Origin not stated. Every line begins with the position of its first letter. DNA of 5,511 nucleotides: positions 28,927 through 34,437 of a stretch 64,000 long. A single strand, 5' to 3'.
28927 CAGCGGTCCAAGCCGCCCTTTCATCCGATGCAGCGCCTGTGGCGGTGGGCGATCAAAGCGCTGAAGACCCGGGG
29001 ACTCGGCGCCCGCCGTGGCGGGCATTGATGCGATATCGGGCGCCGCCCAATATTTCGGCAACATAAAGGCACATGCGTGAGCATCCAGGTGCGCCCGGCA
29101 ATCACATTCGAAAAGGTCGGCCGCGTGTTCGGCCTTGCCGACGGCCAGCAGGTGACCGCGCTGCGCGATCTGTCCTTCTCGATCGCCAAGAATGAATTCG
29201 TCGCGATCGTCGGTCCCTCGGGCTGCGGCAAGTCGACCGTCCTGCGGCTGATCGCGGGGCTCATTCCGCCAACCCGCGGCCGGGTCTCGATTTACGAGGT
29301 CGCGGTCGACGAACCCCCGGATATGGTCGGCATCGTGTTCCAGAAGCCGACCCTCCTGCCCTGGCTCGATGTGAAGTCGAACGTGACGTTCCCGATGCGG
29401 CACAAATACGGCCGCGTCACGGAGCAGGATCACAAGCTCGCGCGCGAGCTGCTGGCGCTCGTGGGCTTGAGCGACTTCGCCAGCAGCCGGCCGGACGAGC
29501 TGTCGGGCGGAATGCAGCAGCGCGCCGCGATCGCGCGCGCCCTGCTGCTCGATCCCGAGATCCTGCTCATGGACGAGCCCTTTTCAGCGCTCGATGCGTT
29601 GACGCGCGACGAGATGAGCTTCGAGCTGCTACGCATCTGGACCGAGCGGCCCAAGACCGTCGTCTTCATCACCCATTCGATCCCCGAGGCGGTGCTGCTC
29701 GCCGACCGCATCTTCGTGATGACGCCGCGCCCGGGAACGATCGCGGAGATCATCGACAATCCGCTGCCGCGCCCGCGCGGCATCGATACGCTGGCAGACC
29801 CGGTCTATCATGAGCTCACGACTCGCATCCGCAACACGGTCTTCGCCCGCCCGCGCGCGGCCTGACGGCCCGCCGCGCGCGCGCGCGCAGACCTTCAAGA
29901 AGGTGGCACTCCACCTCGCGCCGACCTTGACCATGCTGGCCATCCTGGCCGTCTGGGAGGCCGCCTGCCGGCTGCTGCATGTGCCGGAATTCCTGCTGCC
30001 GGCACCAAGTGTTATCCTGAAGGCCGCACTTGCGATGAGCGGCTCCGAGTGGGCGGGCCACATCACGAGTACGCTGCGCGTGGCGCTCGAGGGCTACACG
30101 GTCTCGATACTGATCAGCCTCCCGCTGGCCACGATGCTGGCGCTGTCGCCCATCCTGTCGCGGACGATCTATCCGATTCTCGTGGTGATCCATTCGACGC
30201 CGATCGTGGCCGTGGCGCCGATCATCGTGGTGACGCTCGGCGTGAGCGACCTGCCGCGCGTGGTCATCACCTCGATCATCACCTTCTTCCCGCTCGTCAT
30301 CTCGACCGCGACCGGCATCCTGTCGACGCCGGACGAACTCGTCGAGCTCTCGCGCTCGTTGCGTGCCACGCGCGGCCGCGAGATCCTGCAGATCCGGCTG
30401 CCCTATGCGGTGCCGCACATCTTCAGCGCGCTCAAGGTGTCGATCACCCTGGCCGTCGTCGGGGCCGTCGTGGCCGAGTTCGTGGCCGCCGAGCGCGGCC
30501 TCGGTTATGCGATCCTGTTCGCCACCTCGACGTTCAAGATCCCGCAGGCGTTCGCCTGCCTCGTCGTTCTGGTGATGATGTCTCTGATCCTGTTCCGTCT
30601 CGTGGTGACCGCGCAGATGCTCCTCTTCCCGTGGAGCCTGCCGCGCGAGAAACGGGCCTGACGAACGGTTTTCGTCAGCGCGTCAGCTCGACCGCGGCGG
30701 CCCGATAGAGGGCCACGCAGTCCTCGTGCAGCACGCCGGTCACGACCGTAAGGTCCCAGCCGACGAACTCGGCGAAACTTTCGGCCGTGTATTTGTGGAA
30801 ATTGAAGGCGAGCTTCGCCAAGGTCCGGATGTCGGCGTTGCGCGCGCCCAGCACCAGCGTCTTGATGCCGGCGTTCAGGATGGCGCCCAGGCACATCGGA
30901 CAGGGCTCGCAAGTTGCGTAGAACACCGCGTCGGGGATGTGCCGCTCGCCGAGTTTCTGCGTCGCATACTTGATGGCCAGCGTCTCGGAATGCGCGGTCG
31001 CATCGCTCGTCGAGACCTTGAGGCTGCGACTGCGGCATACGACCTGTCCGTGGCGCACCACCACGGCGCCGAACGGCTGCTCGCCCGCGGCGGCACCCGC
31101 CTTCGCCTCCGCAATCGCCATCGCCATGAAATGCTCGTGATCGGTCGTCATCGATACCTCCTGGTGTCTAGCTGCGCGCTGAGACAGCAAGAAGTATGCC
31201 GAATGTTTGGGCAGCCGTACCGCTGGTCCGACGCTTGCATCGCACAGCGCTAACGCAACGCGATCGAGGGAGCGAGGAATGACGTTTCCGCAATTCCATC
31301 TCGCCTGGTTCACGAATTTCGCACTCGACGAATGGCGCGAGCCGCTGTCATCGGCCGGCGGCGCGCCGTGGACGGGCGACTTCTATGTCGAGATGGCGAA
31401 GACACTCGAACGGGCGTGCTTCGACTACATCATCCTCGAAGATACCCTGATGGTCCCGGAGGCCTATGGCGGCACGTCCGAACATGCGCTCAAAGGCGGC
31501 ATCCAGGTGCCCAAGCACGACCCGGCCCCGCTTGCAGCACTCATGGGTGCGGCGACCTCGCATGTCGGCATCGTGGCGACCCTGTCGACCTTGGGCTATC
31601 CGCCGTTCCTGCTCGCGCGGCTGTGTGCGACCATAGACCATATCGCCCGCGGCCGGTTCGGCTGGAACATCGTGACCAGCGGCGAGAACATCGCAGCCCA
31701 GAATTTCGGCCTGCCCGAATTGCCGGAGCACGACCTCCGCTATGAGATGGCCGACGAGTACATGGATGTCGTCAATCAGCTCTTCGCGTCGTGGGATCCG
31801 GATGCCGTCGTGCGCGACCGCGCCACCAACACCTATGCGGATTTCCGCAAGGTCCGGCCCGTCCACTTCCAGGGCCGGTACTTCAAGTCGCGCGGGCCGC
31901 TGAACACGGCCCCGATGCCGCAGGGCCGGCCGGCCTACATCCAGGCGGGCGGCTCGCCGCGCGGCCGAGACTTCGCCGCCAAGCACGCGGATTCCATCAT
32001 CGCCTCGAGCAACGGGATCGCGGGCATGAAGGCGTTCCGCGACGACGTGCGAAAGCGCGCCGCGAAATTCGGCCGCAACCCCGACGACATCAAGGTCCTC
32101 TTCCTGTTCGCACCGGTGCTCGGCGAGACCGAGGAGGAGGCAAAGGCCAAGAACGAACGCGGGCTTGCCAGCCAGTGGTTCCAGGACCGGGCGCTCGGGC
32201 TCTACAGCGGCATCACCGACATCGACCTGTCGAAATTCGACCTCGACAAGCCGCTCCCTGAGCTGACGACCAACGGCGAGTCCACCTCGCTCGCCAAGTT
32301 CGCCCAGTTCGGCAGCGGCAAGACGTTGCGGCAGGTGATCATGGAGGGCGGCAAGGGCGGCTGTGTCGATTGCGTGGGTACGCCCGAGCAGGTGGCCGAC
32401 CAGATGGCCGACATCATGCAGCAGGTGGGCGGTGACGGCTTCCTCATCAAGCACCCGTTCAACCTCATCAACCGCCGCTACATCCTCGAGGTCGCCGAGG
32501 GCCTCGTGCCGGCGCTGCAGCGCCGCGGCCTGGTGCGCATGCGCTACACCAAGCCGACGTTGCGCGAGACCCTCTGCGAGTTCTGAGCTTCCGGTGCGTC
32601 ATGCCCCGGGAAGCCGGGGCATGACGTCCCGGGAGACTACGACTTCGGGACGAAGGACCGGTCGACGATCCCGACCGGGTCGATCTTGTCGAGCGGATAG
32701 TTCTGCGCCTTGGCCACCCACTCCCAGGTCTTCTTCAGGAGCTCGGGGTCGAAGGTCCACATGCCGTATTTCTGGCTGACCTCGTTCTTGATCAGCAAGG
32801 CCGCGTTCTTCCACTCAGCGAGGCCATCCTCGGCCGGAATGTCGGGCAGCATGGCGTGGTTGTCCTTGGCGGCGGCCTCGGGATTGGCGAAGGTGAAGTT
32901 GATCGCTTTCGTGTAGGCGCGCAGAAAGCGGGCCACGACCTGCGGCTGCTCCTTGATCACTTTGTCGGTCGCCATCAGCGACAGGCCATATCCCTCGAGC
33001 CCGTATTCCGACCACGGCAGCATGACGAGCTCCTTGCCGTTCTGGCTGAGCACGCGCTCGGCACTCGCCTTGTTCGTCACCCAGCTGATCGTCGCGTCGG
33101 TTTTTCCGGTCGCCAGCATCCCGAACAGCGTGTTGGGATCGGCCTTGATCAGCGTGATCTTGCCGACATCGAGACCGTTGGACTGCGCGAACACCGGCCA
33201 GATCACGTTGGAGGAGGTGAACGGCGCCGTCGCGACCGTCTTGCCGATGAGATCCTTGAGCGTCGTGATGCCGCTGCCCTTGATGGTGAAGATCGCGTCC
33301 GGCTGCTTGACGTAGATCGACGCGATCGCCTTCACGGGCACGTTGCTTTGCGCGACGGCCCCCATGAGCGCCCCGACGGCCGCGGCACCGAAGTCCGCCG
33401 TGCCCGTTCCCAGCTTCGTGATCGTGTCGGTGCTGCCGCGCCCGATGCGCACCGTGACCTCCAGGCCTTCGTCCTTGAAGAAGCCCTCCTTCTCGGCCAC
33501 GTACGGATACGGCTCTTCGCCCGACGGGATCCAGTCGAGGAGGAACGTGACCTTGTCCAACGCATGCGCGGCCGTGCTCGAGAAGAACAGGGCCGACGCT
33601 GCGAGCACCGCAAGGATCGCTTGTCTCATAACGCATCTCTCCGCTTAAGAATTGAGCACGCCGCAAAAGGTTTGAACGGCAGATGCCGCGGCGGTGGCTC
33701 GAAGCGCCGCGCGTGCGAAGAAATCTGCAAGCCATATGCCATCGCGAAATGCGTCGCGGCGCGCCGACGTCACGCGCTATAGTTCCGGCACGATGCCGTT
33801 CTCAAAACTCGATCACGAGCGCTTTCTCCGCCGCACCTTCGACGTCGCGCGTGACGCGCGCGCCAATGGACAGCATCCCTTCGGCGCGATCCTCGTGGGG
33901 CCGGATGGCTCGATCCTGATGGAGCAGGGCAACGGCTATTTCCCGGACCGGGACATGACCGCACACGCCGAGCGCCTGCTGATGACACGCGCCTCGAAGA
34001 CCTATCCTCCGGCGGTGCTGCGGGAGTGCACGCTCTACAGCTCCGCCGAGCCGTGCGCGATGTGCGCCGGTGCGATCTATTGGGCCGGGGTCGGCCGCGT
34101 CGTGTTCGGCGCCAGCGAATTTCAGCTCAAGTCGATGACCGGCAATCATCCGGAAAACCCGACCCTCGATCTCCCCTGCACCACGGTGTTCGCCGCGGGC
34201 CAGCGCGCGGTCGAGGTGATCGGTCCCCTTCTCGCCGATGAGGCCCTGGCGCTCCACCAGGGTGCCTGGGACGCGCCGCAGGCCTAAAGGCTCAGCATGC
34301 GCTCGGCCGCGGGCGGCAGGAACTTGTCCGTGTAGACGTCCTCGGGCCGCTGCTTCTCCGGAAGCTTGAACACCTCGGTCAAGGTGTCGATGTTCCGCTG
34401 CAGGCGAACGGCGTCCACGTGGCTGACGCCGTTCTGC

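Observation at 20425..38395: ~18-kb regulator-less island: candidate undescribed N-heterocycle uptake and degradation system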

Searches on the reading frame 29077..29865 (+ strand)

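Call 6: search_protein_families(library=pfam, proteins=[window:29077-29865:+], max_evalue=0.01)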
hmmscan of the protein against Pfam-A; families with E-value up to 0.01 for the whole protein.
window:29077-29865:+ (262 aa): 11 families
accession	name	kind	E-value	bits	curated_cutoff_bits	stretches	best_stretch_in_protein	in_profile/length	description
PF00005.33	ABC_tran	-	9.8e-34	117.3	25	1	29-169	1-136/137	ABC transporter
PF13304.12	AAA_21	-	4.6e-09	37.2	27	1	139-204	235-301/304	AAA domain, putative AbiEii toxin, Type IV TA system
PF20703.3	nSTAND1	-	6.7e-06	26.4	27.1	1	30-67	24-59/379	Novel STAND NTPase 1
PF13401.12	AAA_22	-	4.8e-05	24.1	27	1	40-189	6-109/130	AAA domain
PF09818.15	ABC_ATPase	-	0.00017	21.2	23.2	1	141-196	157-212/283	P-loop domain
PF13191.12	AAA_16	-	0.0016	19.4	32.6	1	24-70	7-55/167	AAA ATPase domain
PF03215.21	Rad17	-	0.0023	18.3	23.8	1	33-60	39-66/186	Rad17 P-loop domain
PF13555.12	AAA_29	-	0.0042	17.2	27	1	34-59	17-42/61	P-loop containing region of AAA domain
PF03193.22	RsgA_GTPase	-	0.0062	16.8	30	1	23-61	91-128/174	RsgA GTPase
PF00004.35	AAA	-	0.0085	17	21.2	0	43-74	2-33/131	ATPase family associated with various cellular activities (AAA)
PF02463.25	SMC_N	-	0.0089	15.9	40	0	38-57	23-42/220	RecF/RecN/SMC N terminal domain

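Call 8: search_protein_families(library=ncbifam, proteins=[window:29077-29865:+], max_evalue=0.00001)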
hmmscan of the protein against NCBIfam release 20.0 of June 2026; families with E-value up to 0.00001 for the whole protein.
window:29077-29865:+ (262 aa): 182 families (the best 25 are shown)
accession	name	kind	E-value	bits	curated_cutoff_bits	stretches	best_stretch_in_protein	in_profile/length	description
TIGR01184.1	ntrCD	subfamily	8.4e-62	208.7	291.8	1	29-251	1-226/230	nitrate ABC transporter ATP-binding protein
NF008421.0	PRK11248.1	equivalog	5e-59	199.9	357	1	24-227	12-214/255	taurine ABC transporter ATP-binding subunit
NF040729.1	ABC_ATP_SaoA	equivalog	1.7e-56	191.4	360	1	11-251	4-239/248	ABC transporter ATP-binding protein SaoA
TIGR01186.1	proV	subfamily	1.9e-54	185.2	326.6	1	27-228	7-220/363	betaine/proline/choline family ABC transporter ATP-binding protein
TIGR03265.1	PhnT2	equivalog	9.2e-54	183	457.7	1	24-216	15-209/353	putative 2-aminoethylphosphonate ABC transporter ATP-binding protein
NF006987.0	PRK09452.1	equivalog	4.9e-50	170.3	482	1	25-222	29-226/378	spermidine/putrescine ABC transporter ATP-binding protein PotA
NF008420.0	PRK11247.1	equivalog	1.4e-49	168.6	395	1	25-241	24-233/257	aliphatic sulfonates ABC transporter ATP-binding protein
TIGR03415.1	ABC_choXWV_ATP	equivalog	7.6e-49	166.7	483.75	1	24-216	35-239/382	choline ABC transporter ATP-binding protein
TIGR03258.1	PhnT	equivalog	1.5e-48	165.7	499.15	1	27-216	22-214/359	2-aminoethylphosphonate ABC transport system ATP-binding subunit PhnT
TIGR01187.1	potA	subfamily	2.5e-48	164.8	355.6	1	44-224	1-181/325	polyamine ABC transporter ATP-binding protein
NF043075.1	MMSYN1_0197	equivalog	1.4e-47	162.3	550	1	26-216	15-207/341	spermidine/putrescine ABC transporter ATP-binding protein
NF008653.0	PRK11650.1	subfamily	1.2e-45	156.1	432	1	25-216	16-209/357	sn-glycerol-3-phosphate ABC transporter ATP-binding protein UgpC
TIGR00968.1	3a0106s01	subfamily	1.3e-45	155.8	342.75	1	25-216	12-205/237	sulfate ABC transporter ATP-binding protein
NF040840.2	tungstate_WtpC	equivalog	4e-45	154.6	440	1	28-216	15-205/347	tungstate ABC transporter ATP-binding protein WtpC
NF040933.2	ABC_arch_GlcV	equivalog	2.2e-44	151.8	450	1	9-216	3-216/357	glucose ABC transporter ATP-binding protein GlcV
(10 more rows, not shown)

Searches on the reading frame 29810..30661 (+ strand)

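Call 7: search_protein_families(library=pfam, proteins=[window:29810-30661:+], max_evalue=0.01)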
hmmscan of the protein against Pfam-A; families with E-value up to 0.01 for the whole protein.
window:29810-30661:+ (283 aa): 1 family
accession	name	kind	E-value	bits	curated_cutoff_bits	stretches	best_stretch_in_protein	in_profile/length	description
PF00528.27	BPD_transp_1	-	4.1e-23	82.5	26.4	1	104-265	2-171/184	Binding-protein-dependent transport system inner membrane component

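Call 9: search_protein_families(library=ncbifam, proteins=[window:29810-30661:+], max_evalue=0.00001)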
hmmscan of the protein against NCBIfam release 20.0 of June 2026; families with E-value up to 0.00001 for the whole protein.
window:29810-30661:+ (283 aa): 6 families
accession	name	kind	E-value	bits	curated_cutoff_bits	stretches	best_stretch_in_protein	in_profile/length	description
NF040733.1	ABC_perm_U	equivalog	1.7e-27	96.5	295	1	35-276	8-249/251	ABC transporter permease subunit SaoP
TIGR01183.1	ntrB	equivalog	2.2e-21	76.5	209.05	1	85-265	20-199/202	nitrate ABC transporter permease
NF008470.0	PRK11365.1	equivalog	1.1e-19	70.8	347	1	26-272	2-246/263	aliphatic sulfonate ABC transporter permease SsuC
TIGR03416.1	ABC_choXWV_perm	equivalog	4.4e-18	65.7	363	1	42-264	48-266/267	choline ABC transporter permease subunit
NF008196.0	PRK10952.1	equivalog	1.2e-17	63.8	439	1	81-265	143-325/356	glycine betaine/L-proline ABC transporter permease ProW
NF007545.0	PRK10160.1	equivalog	2.5e-17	63.2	342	1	28-275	20-270/275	taurine ABC transporter permease TauC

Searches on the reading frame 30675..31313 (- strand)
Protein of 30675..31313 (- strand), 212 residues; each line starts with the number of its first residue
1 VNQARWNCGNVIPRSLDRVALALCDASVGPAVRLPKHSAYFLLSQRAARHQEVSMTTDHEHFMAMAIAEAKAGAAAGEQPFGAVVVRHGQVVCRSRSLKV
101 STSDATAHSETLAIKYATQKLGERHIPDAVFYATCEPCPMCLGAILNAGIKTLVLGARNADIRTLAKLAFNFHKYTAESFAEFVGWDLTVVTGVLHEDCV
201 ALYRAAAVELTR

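Call 7: search_protein_families(library=pfam, proteins=[window:30675-31313:-], max_evalue=0.01)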
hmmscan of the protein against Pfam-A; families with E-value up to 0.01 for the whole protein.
window:30675-31313:- (212 aa): 3 families
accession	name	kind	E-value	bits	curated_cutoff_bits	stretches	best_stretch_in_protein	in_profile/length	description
PF14437.12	MafB19-deam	-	6.8e-25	88.1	27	1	58-162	2-106/142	MafB19-like deaminase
PF00383.29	dCMP_cyt_deam_1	-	7.9e-22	77.5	25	1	57-156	2-101/102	Cytidine and deoxycytidylate deaminase zinc-binding region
PF14439.12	Bd3614-deam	-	0.001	19.5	38.5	1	83-149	13-78/113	Bd3614-like deaminase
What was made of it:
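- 30675..31151 (-): G11: CDA-fold zinc deaminase 1 (HSE...PCPMC). It matches dCMP_cyt_deam_1 and MafB19-deam (call 7).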

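Call 9: search_protein_families(library=ncbifam, proteins=[window:30675-31313:-], max_evalue=0.00001)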
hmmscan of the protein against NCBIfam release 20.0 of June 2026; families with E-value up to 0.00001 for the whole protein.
window:30675-31313:- (212 aa): 2 families
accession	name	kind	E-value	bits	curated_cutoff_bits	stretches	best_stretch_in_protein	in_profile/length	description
NF008113.2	PRK10860.1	equivalog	1.3e-20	73.9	150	1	55-166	3-114/165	tRNA adenosine(34) deaminase TadA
TIGR00326.1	eubact_ribD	equivalog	2.4e-06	27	156.35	1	64-158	4-95/343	bifunctional diaminohydroxyphosphoribosylaminopyrimidine deaminase/5-amino-6-(5-phosphoribosylamino)uracil reductase RibD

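Call 32: search_solved_structures(query=window:30675-31313:-, max_evalue=0.000001)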
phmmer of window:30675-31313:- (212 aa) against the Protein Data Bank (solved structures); distinct sequences matched with E-value up to 0.000001: 42.
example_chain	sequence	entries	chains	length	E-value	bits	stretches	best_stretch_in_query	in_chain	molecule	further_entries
5jfy_A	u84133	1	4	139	1.3e-22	83.8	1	48-159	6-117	Deoxycytidine deaminase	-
7dqn_A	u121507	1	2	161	1.3e-20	77.3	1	57-171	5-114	Guanosine deaminase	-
7dbf_A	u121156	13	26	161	1.3e-20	77.3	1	57-171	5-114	Guanosine deaminase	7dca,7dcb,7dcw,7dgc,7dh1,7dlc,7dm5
7cph_A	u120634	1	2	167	2.6e-20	76.3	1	54-206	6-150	tRNA-specific adenosine deaminase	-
1wkq_A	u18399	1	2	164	3.3e-20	76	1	56-162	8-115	Guanine deaminase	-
7dc9_A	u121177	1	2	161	3.4e-20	76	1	57-171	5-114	Guanosine deaminase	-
7w1q_A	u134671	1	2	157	5.5e-20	75.3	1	58-171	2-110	Guanosine deaminase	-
1tiy_A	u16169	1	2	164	8.8e-20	74.6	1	58-162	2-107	Guanine deaminase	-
2a8n_A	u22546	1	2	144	1.6e-19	73.7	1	58-159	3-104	cytidine and deoxycytidylate deaminase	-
2b3j_A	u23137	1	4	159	9e-19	71.3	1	57-159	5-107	tRNA adenosine deaminase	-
1wwr_A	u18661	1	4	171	1.7e-16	63.9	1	59-158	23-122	tRNA adenosine deaminase TadA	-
3ocq_A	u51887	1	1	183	1.1e-15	61.2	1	56-201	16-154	Putative Cytosine/adenosine deaminase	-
8e2q_A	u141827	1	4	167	1.1e-15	61.2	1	57-173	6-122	tRNA-specific adenosine deaminase 1.17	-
8e2p_A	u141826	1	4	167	1.5e-15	60.8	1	57-174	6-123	tRNA-specific adenosine deaminase 8.20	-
1z3a_A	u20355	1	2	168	1.8e-15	60.5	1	57-174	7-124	tRNA-specific adenosine deaminase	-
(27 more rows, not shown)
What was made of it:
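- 30675..31151 (-): PDB neighbours are guanine, guanosine, dC and TadA deaminases (call 32).
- G11's neighbours include CDA-fold guanine and guanosine deaminases (call 32).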

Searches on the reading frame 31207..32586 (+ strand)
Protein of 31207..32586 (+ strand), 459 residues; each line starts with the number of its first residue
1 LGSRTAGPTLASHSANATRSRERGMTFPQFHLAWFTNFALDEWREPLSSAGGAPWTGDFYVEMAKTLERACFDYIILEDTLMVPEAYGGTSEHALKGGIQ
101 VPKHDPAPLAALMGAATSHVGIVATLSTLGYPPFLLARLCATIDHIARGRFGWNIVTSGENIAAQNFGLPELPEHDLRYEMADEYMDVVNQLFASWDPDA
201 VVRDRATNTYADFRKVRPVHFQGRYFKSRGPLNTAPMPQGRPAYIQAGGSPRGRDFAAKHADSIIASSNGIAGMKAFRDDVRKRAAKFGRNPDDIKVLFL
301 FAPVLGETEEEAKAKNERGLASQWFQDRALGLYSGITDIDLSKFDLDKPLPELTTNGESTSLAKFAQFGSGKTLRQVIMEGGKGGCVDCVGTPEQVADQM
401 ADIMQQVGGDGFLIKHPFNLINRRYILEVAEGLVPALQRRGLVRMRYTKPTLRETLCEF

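Call 7: search_protein_families(library=pfam, proteins=[window:31207-32586:+], max_evalue=0.01)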
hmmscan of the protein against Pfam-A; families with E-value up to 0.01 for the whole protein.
window:31207-32586:+ (459 aa): 1 family
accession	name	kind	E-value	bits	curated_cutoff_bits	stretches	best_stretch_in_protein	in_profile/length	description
PF00296.26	Bac_luciferase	-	1.4e-46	159.7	27.9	1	58-410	23-313/314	Luciferase-like monooxygenase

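Call 9: search_protein_families(library=ncbifam, proteins=[window:31207-32586:+], max_evalue=0.00001)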
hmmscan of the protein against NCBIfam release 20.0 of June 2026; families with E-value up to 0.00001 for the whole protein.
window:31207-32586:+ (459 aa): 8 families
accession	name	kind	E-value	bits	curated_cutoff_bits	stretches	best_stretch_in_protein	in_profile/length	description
TIGR03860.1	FMN_nitrolo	subfamily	8.9e-124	413.5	279.7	1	41-454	13-421/422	NtaA/DmoA family FMN-dependent monooxygenase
TIGR03612.1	RutA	equivalog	2e-22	80.2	498.3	1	109-317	70-257/355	pyrimidine utilization protein A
TIGR03619.1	F420_Rv2161c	subfamily_domain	1.7e-19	70.4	166.9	2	62-194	2-131/247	TIGR03619 family F420-dependent LLM class oxidoreductase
TIGR04021.1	LLM_DMSO2_sfnG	equivalog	2.2e-19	70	382.95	1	55-315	25-248/350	dimethylsulfone monooxygenase SfnG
TIGR03565.1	alk_sulf_monoox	equivalog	3.6e-16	59.2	518.2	1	110-413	59-325/346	FMNH2-dependent alkanesulfonate monooxygenase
NF001939.1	PRK00719.1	subfamily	5.4e-15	55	510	1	110-439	59-348/373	alkanesulfonate monooxygenase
TIGR03560.1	F420_Rv1855c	subfamily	3.1e-10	40.2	231.4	0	62-194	17-140/227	TIGR03560 family F420-dependent LLM class oxidoreductase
TIGR04024.1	F420_NP1902A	hypoth_equivalog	6.2e-06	25.2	345.4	0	107-316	43-228/330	TIGR04024 family LLM class F420-dependent oxidoreductase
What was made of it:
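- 31279..32586 (+): G12: NtaA/DmoA-family FMNH2-dependent monooxygenase. It scores 413 bits on TIGR03860, above the cut-off, but only 80 bits on RutA against a cut-off of 498 (call 9).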

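Call 35: search_solved_structures(query=window:31207-32586:+, max_evalue=1e-20)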
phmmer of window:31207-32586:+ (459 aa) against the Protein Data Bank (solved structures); distinct sequences matched with E-value up to 1e-20: 12.
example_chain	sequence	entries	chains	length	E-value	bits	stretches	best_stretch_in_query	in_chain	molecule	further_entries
6ak1_A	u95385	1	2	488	2.3e-76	260.7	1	30-456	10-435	Dimethyl-sulfide monooxygenase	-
5tlc_A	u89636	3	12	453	4.9e-76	259.6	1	30-456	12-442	Dibenzothiophene desulfurization enzyme A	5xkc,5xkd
3b9n_A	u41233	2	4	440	2.7e-74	253.9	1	41-456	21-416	Alkane monooxygenase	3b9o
7e36_B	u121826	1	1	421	2.4e-69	237.6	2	217-456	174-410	FMN-dependent oxidoreductase (Nitrilotriacetate monooxygenase family)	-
5w48_A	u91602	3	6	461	7.8e-69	235.9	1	27-456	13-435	Riboflavin Lyase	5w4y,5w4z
6ask_A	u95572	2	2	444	2.6e-68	234.2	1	39-456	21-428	Putative monooxygenase MoxC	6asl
1yw1_A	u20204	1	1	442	2.6e-68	234.1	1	39-456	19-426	PROTEIN YTNJ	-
1tvl_A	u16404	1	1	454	2.8e-68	234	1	39-456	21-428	protein YTNJ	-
6lr1_A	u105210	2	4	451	6.2e-62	213.1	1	29-455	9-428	Hexachlorobenzene oxidative dehalogenase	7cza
3sdo_A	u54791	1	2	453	6e-55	190.1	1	40-443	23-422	Nitrilotriacetate monooxygenase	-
5dqp_A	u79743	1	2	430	1.6e-43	152.5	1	104-456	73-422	EDTA monooxygenase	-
7e36_A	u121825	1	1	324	2.6e-23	85.8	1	105-269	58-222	Alkanesulfonate monooxygenase SsuD/methylene tetrahydromethanopterin reductase-like flavin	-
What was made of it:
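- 31279..32586 (+): It is about equally similar to DmoA, DszA, LadA and RcaE (call 35).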

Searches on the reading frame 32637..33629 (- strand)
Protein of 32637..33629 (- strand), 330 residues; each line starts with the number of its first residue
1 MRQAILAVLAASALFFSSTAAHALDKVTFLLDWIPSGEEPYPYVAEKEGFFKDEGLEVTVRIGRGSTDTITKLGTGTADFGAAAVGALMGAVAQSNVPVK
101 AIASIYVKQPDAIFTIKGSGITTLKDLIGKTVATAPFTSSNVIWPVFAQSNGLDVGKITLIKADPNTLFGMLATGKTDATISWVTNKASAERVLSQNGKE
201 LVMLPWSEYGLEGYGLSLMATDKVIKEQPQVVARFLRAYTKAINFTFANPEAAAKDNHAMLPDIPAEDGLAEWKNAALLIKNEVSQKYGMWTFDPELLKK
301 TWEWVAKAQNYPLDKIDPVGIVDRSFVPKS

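Call 7: search_protein_families(library=pfam, proteins=[window:32637-33629:-], max_evalue=0.01)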
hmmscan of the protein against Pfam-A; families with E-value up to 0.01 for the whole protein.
window:32637-33629:- (330 aa): 3 families
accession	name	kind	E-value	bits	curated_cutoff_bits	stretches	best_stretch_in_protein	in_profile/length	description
PF09084.16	NMT1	-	3.7e-41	141.8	20.5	1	43-253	8-216/216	NMT1/THI5 like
PF12974.12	Phosphonate-bd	-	2.7e-05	24.1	27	1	55-187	28-155/242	ABC transporter, phosphonate, periplasmic substrate-binding protein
PF13379.11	NMT1_2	-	0.0002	21.7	24.7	1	43-247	22-239/252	NMT1-like family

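Call 9: search_protein_families(library=ncbifam, proteins=[window:32637-33629:-], max_evalue=0.00001)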
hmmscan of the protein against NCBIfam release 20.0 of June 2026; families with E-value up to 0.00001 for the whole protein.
window:32637-33629:- (330 aa): 4 families
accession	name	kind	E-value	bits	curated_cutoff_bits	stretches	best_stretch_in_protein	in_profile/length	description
TIGR01728.1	SsuA_fam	subfamily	4.3e-24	85.2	163.5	1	43-255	15-225/290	aliphatic sulfonate ABC transporter substrate-binding protein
NF040735.1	SBP_SaoX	equivalog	8.2e-10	38.3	300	1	44-255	20-227/330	ABC transporter substrate-binding subunit SaoX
TIGR02122.1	TRAP_TAXI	subfamily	1.4e-09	37.3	84.35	1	3-202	3-217/320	TAXI family TRAP transporter solute-binding subunit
TIGR01729.1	taurine_ABC_bnd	equivalog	1.5e-08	34.4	304.25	1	50-257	21-224/300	taurine ABC transporter substrate-binding protein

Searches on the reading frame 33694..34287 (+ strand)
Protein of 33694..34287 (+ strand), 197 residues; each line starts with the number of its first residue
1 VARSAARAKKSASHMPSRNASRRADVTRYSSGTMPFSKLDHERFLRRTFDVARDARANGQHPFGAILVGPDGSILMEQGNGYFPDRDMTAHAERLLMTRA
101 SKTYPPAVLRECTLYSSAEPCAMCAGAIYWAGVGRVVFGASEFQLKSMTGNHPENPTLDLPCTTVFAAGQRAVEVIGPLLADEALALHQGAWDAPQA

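Call 7: search_protein_families(library=pfam, proteins=[window:33694-34287:+], max_evalue=0.01)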
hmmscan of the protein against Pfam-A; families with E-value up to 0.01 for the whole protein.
window:33694-34287:+ (197 aa): 7 families
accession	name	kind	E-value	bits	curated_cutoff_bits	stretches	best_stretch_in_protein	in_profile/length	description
PF00383.29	dCMP_cyt_deam_1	-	8.4e-23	80.6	25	1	40-139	3-101/102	Cytidine and deoxycytidylate deaminase zinc-binding region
PF14437.12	MafB19-deam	-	2.6e-16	60.2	27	1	40-142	2-103/142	MafB19-like deaminase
PF08210.17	APOBEC_N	-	5.5e-06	26.9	25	1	76-129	32-86/170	APOBEC-like N-terminal domain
PF14439.12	Bd3614-deam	-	1.4e-05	25.5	38.5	1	65-133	12-79/113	Bd3614-like deaminase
PF18778.7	NAD1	-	7e-05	23.5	27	1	79-129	39-91/175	Novel AID APOBEC clade 1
PF18750.7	SNAD4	-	9.7e-05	22.9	27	1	80-129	22-72/130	Secreted Novel AID/APOBEC-like Deaminase 4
PF18772.7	APOBEC2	-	0.00042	20.8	26.8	1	77-128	37-89/175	APOBEC2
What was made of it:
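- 33793..34287 (+): G14: CDA-fold zinc deaminase 2 (HAE...PCAMC). Family assignment is from call 7.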

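Call 9: search_protein_families(library=ncbifam, proteins=[window:33694-34287:+], max_evalue=0.00001)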
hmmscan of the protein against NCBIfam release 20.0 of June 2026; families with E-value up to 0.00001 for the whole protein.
window:33694-34287:+ (197 aa): 1 family
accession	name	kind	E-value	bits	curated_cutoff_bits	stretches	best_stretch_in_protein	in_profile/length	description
NF008113.2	PRK10860.1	equivalog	3.9e-18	65.8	150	1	38-143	4-108/165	tRNA adenosine(34) deaminase TadA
